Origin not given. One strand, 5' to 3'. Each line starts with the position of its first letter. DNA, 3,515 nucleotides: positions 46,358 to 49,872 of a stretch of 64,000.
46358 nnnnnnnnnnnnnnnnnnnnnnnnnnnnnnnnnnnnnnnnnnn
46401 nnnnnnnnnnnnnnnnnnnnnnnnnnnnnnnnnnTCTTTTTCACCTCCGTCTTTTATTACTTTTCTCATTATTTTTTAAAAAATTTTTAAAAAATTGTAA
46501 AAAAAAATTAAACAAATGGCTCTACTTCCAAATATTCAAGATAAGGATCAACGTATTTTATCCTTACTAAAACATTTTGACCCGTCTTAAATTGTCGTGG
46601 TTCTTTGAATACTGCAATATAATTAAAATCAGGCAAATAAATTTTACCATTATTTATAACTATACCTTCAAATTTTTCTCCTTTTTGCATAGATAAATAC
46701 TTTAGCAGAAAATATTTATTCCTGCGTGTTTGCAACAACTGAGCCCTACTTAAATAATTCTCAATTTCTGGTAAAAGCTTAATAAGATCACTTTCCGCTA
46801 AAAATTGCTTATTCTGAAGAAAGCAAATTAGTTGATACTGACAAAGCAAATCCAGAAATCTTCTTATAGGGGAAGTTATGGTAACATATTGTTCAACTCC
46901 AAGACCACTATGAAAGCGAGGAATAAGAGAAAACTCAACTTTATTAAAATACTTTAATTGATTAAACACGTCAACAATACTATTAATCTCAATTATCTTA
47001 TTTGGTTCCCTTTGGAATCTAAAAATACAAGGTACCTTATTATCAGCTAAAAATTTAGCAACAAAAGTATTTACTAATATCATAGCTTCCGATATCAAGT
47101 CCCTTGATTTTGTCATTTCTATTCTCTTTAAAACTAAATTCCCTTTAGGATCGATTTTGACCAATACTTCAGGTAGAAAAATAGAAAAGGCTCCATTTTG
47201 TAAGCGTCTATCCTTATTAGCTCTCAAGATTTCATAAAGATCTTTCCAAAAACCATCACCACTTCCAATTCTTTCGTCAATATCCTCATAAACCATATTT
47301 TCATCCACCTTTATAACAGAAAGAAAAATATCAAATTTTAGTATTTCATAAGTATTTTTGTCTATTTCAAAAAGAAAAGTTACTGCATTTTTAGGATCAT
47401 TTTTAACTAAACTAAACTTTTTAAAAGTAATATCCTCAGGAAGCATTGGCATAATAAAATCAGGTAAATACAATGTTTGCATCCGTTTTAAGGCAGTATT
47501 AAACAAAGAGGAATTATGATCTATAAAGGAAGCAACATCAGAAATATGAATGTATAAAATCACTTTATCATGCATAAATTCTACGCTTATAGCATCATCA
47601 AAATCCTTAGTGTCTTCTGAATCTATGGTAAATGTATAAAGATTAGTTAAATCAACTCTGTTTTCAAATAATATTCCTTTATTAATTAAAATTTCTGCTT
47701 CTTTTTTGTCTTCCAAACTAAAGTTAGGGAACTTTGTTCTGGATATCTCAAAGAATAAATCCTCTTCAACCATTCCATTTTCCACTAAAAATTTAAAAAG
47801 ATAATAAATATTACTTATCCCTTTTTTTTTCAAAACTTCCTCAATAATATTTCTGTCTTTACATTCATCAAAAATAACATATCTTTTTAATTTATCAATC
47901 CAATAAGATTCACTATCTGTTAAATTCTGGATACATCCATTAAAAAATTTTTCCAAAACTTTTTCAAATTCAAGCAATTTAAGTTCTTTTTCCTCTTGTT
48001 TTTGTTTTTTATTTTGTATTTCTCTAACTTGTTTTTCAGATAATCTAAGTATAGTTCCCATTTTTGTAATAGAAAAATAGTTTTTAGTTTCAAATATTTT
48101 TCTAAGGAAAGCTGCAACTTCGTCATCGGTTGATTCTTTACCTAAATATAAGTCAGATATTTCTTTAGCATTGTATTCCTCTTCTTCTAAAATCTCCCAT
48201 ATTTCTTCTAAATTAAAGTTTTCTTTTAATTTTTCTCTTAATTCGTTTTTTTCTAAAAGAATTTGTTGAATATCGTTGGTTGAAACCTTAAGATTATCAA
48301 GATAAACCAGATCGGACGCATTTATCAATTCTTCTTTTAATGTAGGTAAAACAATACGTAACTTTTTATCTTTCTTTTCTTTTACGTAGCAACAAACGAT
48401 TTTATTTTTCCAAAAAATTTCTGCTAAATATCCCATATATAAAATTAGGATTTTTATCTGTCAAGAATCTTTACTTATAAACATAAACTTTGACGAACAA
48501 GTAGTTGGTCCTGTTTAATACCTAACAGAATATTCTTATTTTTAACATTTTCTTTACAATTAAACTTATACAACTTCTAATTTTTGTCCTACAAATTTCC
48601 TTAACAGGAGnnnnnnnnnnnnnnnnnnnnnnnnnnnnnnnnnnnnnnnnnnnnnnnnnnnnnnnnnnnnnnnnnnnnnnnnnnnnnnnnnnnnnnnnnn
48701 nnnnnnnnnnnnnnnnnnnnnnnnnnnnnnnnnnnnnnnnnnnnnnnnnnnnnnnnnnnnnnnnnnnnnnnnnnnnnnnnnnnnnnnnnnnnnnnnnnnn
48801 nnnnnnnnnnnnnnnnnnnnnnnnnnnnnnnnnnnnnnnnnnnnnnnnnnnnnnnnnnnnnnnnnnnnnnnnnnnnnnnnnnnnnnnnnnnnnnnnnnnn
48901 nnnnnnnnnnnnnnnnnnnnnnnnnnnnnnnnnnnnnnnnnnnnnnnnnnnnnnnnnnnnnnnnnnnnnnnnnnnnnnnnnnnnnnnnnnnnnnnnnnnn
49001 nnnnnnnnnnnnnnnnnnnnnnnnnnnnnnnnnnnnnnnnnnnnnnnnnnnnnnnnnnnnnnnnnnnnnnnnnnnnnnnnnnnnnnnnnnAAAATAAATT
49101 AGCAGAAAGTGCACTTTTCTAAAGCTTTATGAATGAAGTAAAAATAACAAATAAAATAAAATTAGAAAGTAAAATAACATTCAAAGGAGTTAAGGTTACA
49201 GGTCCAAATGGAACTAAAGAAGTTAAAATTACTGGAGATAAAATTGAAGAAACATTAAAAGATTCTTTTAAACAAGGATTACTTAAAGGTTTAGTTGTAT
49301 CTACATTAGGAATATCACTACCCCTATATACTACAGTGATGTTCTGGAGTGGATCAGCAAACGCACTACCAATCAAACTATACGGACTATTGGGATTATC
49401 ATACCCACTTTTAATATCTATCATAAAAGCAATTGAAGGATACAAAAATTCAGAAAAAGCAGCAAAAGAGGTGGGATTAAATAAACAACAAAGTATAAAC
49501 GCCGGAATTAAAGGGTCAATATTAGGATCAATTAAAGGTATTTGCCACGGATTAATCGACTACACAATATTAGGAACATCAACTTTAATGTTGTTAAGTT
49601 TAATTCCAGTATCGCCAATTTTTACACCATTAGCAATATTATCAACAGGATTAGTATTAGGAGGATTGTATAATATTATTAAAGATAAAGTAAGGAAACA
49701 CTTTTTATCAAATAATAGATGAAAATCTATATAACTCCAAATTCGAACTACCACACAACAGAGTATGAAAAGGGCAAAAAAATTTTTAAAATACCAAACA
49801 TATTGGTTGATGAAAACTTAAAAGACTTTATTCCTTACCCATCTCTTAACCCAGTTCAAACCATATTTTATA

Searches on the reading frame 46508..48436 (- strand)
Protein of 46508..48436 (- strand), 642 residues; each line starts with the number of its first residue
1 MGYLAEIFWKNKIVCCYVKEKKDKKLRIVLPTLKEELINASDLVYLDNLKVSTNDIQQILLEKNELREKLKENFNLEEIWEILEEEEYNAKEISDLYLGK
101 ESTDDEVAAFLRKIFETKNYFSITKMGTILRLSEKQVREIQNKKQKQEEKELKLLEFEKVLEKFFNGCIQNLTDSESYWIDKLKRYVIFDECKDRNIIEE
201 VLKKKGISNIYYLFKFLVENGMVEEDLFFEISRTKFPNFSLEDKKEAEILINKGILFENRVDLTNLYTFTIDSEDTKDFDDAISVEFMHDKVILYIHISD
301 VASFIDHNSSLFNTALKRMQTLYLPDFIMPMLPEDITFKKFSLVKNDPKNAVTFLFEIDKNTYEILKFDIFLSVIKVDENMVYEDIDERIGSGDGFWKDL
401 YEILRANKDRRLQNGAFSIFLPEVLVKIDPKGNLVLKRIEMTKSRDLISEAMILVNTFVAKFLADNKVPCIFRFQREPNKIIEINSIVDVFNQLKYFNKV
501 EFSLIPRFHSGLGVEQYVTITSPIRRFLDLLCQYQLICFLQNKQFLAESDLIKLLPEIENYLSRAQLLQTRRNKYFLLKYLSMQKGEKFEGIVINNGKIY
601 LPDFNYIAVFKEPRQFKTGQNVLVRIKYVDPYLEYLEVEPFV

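Call 3: search_protein_families(library=pfam, proteins=[window:46508-48436:-], max_evalue=0.01)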
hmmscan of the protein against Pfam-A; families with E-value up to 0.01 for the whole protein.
window:46508-48436:- (642 aa): 2 families
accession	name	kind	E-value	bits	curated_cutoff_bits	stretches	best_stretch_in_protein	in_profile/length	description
PF00773.25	RNB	-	5.2e-64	217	29.3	1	260-541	1-325/326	RNB domain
PF23161.1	HTH_RNase_II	-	3e-06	28.4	24.7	1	137-225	1-91/95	Double HTH domain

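Call 55: search_protein_families(library=padloc, proteins=[window:46508-48436:-], max_evalue=0.001)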
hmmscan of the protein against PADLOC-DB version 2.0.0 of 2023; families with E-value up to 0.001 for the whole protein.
window:46508-48436:- (642 aa): 0 families

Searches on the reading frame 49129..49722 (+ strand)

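Call 3: search_protein_families(library=pfam, proteins=[window:49129-49722:+], max_evalue=0.01)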
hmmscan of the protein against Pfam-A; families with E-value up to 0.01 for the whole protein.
window:49129-49722:+ (197 aa): 0 families

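Call 4: search_protein_families(library=padloc, proteins=[window:49129-49722:+], max_evalue=0.01)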
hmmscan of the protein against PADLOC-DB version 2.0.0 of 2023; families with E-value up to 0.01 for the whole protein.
window:49129-49722:+ (197 aa): 0 families

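Call 5: search_protein_families(library=ncbifam, proteins=[window:49129-49722:+], max_evalue=0.01)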
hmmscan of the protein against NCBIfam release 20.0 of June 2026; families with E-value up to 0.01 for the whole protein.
window:49129-49722:+ (197 aa): 0 families

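Call 59: search_protein_families(library=phrogs, proteins=[window:49129-49722:+], max_evalue=0.1)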
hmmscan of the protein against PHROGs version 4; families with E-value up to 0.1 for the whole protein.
window:49129-49722:+ (197 aa): 1 family
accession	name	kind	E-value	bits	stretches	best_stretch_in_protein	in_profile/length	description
phrog_18465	-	unknown function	0.024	15.2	0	41-68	115-142/249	-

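Call 60: search_protein_families(library=pfam, proteins=[window:49129-49722:+], max_evalue=10)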
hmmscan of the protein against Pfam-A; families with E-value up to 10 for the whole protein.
window:49129-49722:+ (197 aa): 1 family
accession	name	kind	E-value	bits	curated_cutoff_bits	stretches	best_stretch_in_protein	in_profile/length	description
PF17647.6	DUF5518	-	0.15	12.6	27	1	40-97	42-99/116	Family of unknown function (DUF5518)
